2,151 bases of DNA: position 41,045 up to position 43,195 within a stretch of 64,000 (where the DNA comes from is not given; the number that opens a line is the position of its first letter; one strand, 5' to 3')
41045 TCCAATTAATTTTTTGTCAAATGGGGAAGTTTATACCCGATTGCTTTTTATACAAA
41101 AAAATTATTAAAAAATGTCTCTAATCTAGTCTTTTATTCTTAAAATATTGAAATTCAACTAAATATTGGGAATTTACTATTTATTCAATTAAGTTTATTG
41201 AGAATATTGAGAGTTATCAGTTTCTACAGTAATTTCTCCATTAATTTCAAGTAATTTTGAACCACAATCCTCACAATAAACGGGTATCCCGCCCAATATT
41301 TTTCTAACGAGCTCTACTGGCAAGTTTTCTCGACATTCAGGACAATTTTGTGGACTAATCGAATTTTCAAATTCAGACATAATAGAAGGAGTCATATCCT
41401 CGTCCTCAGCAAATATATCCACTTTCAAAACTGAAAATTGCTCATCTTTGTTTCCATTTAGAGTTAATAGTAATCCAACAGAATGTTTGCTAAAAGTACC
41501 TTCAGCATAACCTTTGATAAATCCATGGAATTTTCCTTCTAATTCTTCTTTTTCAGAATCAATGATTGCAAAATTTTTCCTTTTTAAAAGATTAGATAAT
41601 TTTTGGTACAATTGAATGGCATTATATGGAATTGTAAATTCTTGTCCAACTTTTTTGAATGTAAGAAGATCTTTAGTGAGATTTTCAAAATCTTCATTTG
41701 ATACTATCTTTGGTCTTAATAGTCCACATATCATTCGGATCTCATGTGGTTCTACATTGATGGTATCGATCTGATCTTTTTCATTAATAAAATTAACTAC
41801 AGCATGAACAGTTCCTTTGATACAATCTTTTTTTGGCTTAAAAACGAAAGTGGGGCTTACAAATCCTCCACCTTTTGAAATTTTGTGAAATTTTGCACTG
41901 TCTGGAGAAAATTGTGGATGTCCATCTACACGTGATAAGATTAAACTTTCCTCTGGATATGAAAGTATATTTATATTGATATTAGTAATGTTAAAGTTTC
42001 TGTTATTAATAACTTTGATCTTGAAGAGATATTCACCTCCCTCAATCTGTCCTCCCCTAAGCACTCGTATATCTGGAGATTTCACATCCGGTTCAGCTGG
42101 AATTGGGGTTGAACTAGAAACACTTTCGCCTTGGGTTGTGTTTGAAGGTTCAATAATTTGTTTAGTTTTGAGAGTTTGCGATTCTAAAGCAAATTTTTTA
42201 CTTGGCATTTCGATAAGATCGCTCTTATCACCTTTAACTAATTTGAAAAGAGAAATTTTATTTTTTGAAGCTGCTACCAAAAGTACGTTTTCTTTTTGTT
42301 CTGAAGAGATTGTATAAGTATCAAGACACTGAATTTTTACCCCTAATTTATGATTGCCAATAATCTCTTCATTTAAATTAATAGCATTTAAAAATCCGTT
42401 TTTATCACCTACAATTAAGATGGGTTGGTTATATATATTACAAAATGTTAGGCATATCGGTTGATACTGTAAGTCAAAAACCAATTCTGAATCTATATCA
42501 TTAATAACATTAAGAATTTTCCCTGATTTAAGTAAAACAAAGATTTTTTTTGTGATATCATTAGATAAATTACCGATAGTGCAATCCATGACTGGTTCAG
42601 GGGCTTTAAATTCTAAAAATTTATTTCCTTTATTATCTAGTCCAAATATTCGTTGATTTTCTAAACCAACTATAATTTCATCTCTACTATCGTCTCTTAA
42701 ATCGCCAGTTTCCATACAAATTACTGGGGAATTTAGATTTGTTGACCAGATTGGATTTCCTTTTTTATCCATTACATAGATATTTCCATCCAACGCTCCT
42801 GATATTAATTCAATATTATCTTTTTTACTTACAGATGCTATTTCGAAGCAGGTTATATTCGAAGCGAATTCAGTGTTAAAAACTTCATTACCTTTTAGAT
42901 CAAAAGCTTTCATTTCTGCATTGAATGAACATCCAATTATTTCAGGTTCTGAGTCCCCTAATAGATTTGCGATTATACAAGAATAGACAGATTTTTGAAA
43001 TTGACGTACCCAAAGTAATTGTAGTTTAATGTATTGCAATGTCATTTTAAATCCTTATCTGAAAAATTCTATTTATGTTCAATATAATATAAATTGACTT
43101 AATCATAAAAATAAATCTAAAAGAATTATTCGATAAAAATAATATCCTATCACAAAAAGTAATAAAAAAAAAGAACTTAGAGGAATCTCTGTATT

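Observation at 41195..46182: Candidate undescribed membrane signalling/assembly module: 7-TM protein + TM-HAMP-TPR-vWA + TM-HAMP mini-protein + cytoplasmic propeller/Zn-ribbon protein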

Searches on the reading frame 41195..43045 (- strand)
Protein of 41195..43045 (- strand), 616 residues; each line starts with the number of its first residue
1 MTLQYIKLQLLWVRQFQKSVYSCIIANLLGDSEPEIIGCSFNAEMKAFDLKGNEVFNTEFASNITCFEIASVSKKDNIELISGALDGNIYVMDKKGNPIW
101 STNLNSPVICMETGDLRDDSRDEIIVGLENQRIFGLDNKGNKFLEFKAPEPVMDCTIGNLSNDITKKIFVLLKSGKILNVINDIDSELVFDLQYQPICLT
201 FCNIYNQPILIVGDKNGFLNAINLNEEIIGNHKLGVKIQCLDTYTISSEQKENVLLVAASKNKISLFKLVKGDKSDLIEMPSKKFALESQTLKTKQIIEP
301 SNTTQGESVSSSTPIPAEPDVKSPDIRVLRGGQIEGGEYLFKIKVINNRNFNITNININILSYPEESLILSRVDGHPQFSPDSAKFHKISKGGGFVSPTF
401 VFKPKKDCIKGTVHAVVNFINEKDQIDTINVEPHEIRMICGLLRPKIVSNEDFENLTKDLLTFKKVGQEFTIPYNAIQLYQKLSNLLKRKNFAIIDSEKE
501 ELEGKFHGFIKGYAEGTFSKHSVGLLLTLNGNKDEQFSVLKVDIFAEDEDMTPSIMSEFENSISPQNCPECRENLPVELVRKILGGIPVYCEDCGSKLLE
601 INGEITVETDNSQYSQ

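Call 3: search_protein_families(library=pfam, proteins=[window:41195-43045:-], max_evalue=1)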
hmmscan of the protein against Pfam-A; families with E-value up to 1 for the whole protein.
window:41195-43045:- (616 aa): 12 families
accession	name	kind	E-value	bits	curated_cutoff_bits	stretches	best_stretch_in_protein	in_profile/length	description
PF13570.13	Beta-prop_ACSF4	-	3e-09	37.1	133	2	5-227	78-292/329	Beta-alanine-activating enzyme, beta-propeller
PF23743.1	Beta-prop_BBS7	-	2.2e-07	30.9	27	3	53-136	210-297/299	BBS7 beta-propeller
PF14727.13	PHTB1_N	-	9.3e-07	29.2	28.6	1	59-213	194-345/361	PTHB1 N-terminal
PF25292.1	Beta-prop_CGLA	-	9.7e-07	29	26.8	2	26-99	37-109/316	Lambda-carrageenase beta-propeller domain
PF14783.12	BBS2_Mid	-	4.8e-05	23.8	27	1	24-131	3-103/108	Ciliary BBSome complex subunit 2, middle region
PF15907.11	Itfg2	-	0.00017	21.4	27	1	77-161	220-303/330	Integrin-alpha FG-GAP repeat-containing protein 2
PF23748.1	Beta-prop_LRRK2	-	0.0031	17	26.9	1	40-159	36-157/359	LRRK2 beta propeller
PF14781.12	BBS2_N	-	0.01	16.2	26.3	0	94-131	42-80/107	Ciliary BBSome complex subunit 2, N-terminal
PF23409.1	Beta-prop_EML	-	0.021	14.8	88.2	1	69-179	159-266/267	Echinoderm microtubule-associated protein first beta-propeller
PF23383.1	Beta-prop_IFT140_1st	-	0.12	11.5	27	0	45-109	172-233/406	IFT140 first beta-propeller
PF24797.1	Beta-prop_WDR35_TULP_N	-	0.14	11.7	80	0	85-146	135-193/332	WDR35/TULP4 N-terminal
PF21344.3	Zn_ribbon_LysW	-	0.74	9.9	27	0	567-598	2-31/46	Alpha-aminoadipate carrier protein LysW-like, globular domain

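Call 4: search_protein_families(library=ncbifam, proteins=[window:41195-43045:-], max_evalue=1)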
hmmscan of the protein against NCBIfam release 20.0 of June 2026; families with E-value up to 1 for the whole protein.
window:41195-43045:- (616 aa): 3 families
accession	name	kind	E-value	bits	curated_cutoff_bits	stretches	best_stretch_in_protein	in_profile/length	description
NF008351.0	PRK11138.1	equivalog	0.00025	19.6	423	1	80-234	208-363/394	outer membrane protein assembly factor BamB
TIGR03300.1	assembly_YfgL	equivalog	0.00063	18.5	285.2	1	12-138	44-162/377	outer membrane protein assembly factor BamB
NF041913.1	HVO_2142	equivalog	0.48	10.3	90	0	558-575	4-21/48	HVO_2142 family zinc finger protein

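Call 14: find_homologous_proteins(query=window:41195-43045:-)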
Query window:41195-43045:- (616 aa): 80 proteins with E <= 0.001 among 8000 candidates.
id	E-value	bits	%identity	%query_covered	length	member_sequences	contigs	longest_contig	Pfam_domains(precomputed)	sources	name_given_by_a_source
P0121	0.0e+0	1378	100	100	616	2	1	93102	PF23381.2,PF25292.1,PF13570.14,PF14727.14,PF23743.2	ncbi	ncbi:MAG: hypothetical protein ACFE88_06290 [Candidatus Hermodarchaeota archaeon]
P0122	0.0e+0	1165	85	100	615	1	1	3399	PF23381.2,PF14783.13,PF13570.14,PF23743.2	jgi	jgi:hypothetical protein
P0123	0.0e+0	1156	83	100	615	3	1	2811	PF23381.2,PF14783.13,PF13570.14,PF14727.14,PF23743.2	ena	-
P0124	0.0e+0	1126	81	99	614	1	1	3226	PF25292.1,PF13570.14,PF23743.2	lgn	-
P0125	0.0e+0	1083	79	99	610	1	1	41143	PF23381.2,PF25292.1,PF13570.14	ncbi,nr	ncbi:MAG: hypothetical protein EAX91_11885 [Candidatus Lokiarchaeota archaeon]|nr:hypothetical prote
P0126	4.9e-293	991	84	85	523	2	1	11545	-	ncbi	ncbi:MAG: hypothetical protein ACFFAV_12030 [Candidatus Hermodarchaeota archaeon]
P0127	1.2e-267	907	66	99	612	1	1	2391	PF15907.12,PF14783.13,PF13570.14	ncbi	-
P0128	1.3e-264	897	67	97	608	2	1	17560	PF23381.2,PF14783.13,PF13570.14,PF23743.2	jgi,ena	-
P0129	1.9e-264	897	67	99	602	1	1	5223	PF23381.2,PF13570.14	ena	-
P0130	1.4e-263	894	65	99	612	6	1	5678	PF13570.14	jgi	-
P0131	1.5e-258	877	63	99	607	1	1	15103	PF13570.14,PF23726.2,PF23743.2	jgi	jgi:hypothetical protein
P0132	1.6e-258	877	65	97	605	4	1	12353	PF13570.14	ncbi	ncbi:MAG: hypothetical protein ACFE91_14460 [Promethearchaeota archaeon]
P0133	4.4e-258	876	65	98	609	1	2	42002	PF23381.2,PF23383.2,PF13570.14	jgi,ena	-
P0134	4.0e-257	873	65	97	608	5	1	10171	PF13570.14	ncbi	-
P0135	4.9e-256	869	63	99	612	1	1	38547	-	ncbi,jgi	ncbi:MAG: hypothetical protein ACW98D_06410 [Promethearchaeota archaeon]|jgi:hypothetical protein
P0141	5.1e-246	836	68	46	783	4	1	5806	PF13570.14,PF13676.12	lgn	-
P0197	3.3e-72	262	48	43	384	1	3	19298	PF23381.2,PF13570.14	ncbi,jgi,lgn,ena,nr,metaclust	ncbi:MAG TPA: WD40 repeat domain-containing protein [Candidatus Lokiarchaeia archaeon]|nr:WD40 repea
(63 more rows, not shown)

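Call 23: search_solved_structures(query=A1, max_evalue=1)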
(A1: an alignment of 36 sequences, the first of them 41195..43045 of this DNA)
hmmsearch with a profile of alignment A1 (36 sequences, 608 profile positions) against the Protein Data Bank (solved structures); distinct sequences matched with E-value up to 1: 14.
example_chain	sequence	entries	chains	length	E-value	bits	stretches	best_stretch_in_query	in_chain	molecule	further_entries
3gre_A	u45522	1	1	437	0.0014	20.6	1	191-278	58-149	Serine/threonine-protein kinase VPS15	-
5xyi_g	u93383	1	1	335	0.0024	19.7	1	34-154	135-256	Guanine nucleotide-binding protein beta subunit, putative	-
25ge_B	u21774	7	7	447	0.0069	18.2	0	84-153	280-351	KICSTOR complex protein ITFG2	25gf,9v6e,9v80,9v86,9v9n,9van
9o5a_G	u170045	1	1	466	0.0077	18.1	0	84-153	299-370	KICSTOR complex protein ITFG2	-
6zu5_SGG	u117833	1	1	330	0.061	15.1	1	30-104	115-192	RACK1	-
5ur4_A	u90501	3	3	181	0.44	12.3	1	95-136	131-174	Abscisic acid receptor PYR1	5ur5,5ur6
4wvo_A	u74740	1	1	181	0.45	12.3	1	95-136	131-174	Abscisic acid receptor PYR1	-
3njo_A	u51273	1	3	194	0.46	12.2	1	95-136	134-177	Abscisic acid receptor PYR1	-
3k90_A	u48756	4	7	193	0.46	12.2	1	95-136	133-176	Putative uncharacterized protein | Abscisic acid receptor PYR1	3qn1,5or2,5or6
3zvu_A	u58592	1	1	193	0.47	12.2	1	95-136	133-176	ABSCISIC ACID RECEPTOR PYR1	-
5fvm_C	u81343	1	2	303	0.48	12.2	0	32-92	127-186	TARGET OF RAPAMYCIN COMPLEX SUBUNIT LST8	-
3k3k_A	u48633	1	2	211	0.54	12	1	95-136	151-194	Abscisic acid receptor PYR1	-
3wg8_A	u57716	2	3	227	0.61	11.8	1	95-136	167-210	Abscisic acid receptor PYR1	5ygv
6mlt_A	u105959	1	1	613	0.81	11.4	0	56-127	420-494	Hemolysin-related protein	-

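Call 26: search_protein_families(library=padloc, proteins=[window:41195-43045:-], max_evalue=0.01)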
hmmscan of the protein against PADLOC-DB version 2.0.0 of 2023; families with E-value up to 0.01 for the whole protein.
window:41195-43045:- (616 aa): 0 families

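Call 28: predict_structure(alignment_id=A1)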
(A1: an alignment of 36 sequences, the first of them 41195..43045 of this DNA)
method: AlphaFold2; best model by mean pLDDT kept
length: 616 residues; sequences in the alignment: 36
mean_pLDDT: 74.7   pTM: 0.48
mean pLDDT of the five models: 74.7, 74.5, 73.8, 73.5, 71.7
residues with pLDDT >= 90: 139; 70-90: 307; 50-70: 83; < 50: 87
segments of 3 or more residues with pLDDT < 50: 275-322, 517-520, 549-562, 600-616
pLDDT, mean of each block of 10 residues (from residue 1): 79 88 87 87 84 82 83 85 88 84 90 85 92 93 94 90 78 93 86 87 87 92 87 89 83 91 94 55 28 25 25 30 64 73 81 80 83 59 79 77 74 85 79 70 66 76 68 87 85 84 85 61 76 83 63 43 60 67 60 68 29 30
secondary structure, 60 per line:
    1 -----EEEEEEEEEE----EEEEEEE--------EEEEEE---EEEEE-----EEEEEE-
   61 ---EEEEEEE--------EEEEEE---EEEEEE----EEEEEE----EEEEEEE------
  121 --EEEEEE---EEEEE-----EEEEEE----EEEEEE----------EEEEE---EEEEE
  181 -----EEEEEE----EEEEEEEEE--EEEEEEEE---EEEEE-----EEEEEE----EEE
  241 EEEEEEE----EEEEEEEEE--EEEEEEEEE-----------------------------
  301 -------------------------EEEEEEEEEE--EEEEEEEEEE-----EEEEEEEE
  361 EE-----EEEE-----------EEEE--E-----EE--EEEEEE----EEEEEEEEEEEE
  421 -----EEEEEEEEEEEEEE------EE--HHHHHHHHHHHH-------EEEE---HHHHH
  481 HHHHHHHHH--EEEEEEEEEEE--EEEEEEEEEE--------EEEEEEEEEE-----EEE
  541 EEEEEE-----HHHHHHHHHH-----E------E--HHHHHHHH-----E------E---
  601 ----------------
elements in order: E6-15 E20-26 E35-40 E44-48 E54-59 E64-70 E79-84 E88-93 E98-103 E108-114 E123-128 E132-136 E142-147 E152-157 E168-172 E176-180 E186-191 E196-204 E207-214 E218-222 E228-233 E238-247 E252-260 E263-271 E326-335 E338-347 E353-362 E368-371 E383-386 E399-404 E409-420 E426-439 H450-461 E469-472 H476-489 E492-502 E505-514 E523-532 E538-546 H552-561 H577-584

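Call 31: fold_search(model_id=the predicted structure, library=pdb)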
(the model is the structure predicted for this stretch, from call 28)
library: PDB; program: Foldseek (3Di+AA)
matches with E <= 10: 1678; with E <= 0.001: 862
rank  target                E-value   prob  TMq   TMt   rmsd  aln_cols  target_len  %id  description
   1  6vbu_9                3.1e-17  1.00  0.30  0.25  34.4       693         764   13  Structure of the bovine BBSome complex (released 2020-01-29)
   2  6xt9_I                6.7e-16  1.00  0.32  0.26  37.2       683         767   11  Subunits BBS 1,4,8,9,18 of the human BBSome complex (released 2020-01-29)
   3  6vbu_7                1.2e-15  1.00  0.31  0.28  24.4       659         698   12  Structure of the bovine BBSome complex (released 2020-01-29)
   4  6vbv_7                4.0e-15  1.00  0.31  0.27  26.9       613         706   11  Structure of the bovine BBSome:ARL6:GTP complex (released 2020-01-29)
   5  6vbu_2                1.7e-14  1.00  0.33  0.31  24.8       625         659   11  Structure of the bovine BBSome complex (released 2020-01-29)
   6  6voa_B                6.6e-14  1.00  0.33  0.33  23.1       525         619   11  Cryo-EM structure of the BBSome-ARL6 complex (released 2020-06-24)
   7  6voa_C                1.1e-13  1.00  0.31  0.29  26.5       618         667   11  Cryo-EM structure of the BBSome-ARL6 complex (released 2020-06-24)
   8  6vbu_1                1.3e-13  1.00  0.30  0.37  23.5       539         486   12  Structure of the bovine BBSome complex (released 2020-01-29)
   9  6vnw_C                2.2e-13  1.00  0.30  0.28  26.4       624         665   11  Cryo-EM structure of apo-BBSome (released 2020-07-01)
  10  3ei2_A                7.4e-12  1.00  0.31  0.19  32.2       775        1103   10  Structure of hsDDB1-drDDB2 bound to a 16 bp abasic site containing DNA-duplex (released 2009-01-20)
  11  9a2d_C                7.7e-12  1.00  0.33  0.17  24.8       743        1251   10  Modeling of the ciliary Intraflagellar transport-A complex (released 2024-05-10)
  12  5ife_A                8.9e-12  1.00  0.32  0.18  24.3       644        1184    9  Crystal structure of the human SF3b core complex (released 2016-10-26)
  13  6xt9_A                1.5e-11  1.00  0.21  0.23  19.4       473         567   10  Subunits BBS 1,4,8,9,18 of the human BBSome complex (released 2020-01-29)
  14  7q3l_C                3.5e-11  1.00  0.31  0.18  27.2       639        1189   10  Human 17S U2 snRNP 5' domain (released 2022-03-30)
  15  4ci1_A                3.9e-11  1.00  0.31  0.19  30.9       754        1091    9  Structure of the DDB1-CRBN E3 ubiquitin ligase bound to thalidomide (released 2014-07-16)
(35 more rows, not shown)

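Call 56: find_encoding_contigs(protein=P0141, flank=6000, max_places=2)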
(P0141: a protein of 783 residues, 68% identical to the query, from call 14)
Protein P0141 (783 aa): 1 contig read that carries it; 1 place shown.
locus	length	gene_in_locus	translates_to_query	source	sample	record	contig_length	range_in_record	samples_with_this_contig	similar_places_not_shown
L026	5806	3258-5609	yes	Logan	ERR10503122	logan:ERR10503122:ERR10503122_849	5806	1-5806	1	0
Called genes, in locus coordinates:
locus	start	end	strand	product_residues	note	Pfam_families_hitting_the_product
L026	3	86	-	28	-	?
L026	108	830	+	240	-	-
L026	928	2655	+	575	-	PF00672:HAMP (faint), PF17874:TPR_MalT (weak), PF13424:TPR_12, PF00515:TPR_1, PF13181:TPR_8 (weak), PF13424:TPR_12 (weak), PF00092:VWA, PF13519:VWA_2, +6 more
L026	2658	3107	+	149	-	-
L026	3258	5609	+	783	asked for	PF13570:Beta-prop_ACSF4 (weak), PF13676:TIR_2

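Call 57: find_encoding_contigs(protein=P0197, flank=6000, max_places=2)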
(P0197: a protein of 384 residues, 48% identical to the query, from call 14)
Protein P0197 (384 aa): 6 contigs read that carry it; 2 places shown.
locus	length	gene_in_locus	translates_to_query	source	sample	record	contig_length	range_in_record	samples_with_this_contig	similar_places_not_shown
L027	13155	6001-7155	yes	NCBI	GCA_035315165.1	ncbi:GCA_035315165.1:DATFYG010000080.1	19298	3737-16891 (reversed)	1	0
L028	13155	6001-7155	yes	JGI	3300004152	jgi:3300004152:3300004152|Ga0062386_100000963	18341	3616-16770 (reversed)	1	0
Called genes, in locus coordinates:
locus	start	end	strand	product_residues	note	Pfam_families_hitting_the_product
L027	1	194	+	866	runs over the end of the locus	PF09136:Glucodextran_B (faint), PF17957:Big_7 (faint), PF19077:Big_13 (faint), PF13750:Big_3_3 (faint)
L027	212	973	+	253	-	PF12840:HTH_20 (faint), PF13412:HTH_24 (faint), PF24266:HTH_HVO_0163_N (weak)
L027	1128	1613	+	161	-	PF05014:Nuc_deoxyrib_tr, PF15891:Nuc_deoxyri_tr2 (weak)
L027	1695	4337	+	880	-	PF02743:dCache_1, PF00672:HAMP (weak), PF17874:TPR_MalT (faint), PF00515:TPR_1 (faint), PF13424:TPR_12 (weak), PF00092:VWA (weak), PF13519:VWA_2, PF13768:VWA_3 (weak), +2 more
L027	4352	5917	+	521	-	PF22673:MCP-like_PDC_1, PF02743:dCache_1, PF00672:HAMP (faint)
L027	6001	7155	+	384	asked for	PF13570:Beta-prop_ACSF4 (faint), PF23381:Beta-prop_IFT122_1st (faint)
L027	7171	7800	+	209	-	PF01862:PvlArgDC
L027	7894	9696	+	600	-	PF02837:Glyco_hydro_2_N, PF22666:Glyco_hydro_2_N2 (weak), PF00703:Glyco_hydro_2 (weak), PF02836:Glyco_hydro_2_C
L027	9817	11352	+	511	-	PF12831:FAD_oxidored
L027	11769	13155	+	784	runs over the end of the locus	PF01804:Penicil_amidase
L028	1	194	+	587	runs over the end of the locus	?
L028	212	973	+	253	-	PF12840:HTH_20 (faint), PF13412:HTH_24 (faint), PF24266:HTH_HVO_0163_N (weak)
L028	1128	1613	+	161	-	PF05014:Nuc_deoxyrib_tr, PF15891:Nuc_deoxyri_tr2 (weak)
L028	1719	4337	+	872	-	PF02743:dCache_1, PF00672:HAMP (weak), PF17874:TPR_MalT (faint), PF00515:TPR_1 (faint), PF13424:TPR_12 (weak), PF00092:VWA (weak), PF13519:VWA_2, PF13768:VWA_3 (weak), +2 more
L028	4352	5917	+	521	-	PF22673:MCP-like_PDC_1, PF02743:dCache_1, PF00672:HAMP (faint)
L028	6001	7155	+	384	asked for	PF13570:Beta-prop_ACSF4 (faint), PF23381:Beta-prop_IFT122_1st (faint)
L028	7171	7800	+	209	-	PF01862:PvlArgDC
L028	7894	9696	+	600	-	PF02837:Glyco_hydro_2_N, PF22666:Glyco_hydro_2_N2 (weak), PF00703:Glyco_hydro_2 (weak), PF02836:Glyco_hydro_2_C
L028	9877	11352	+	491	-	PF12831:FAD_oxidored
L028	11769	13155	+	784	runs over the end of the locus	PF01804:Penicil_amidase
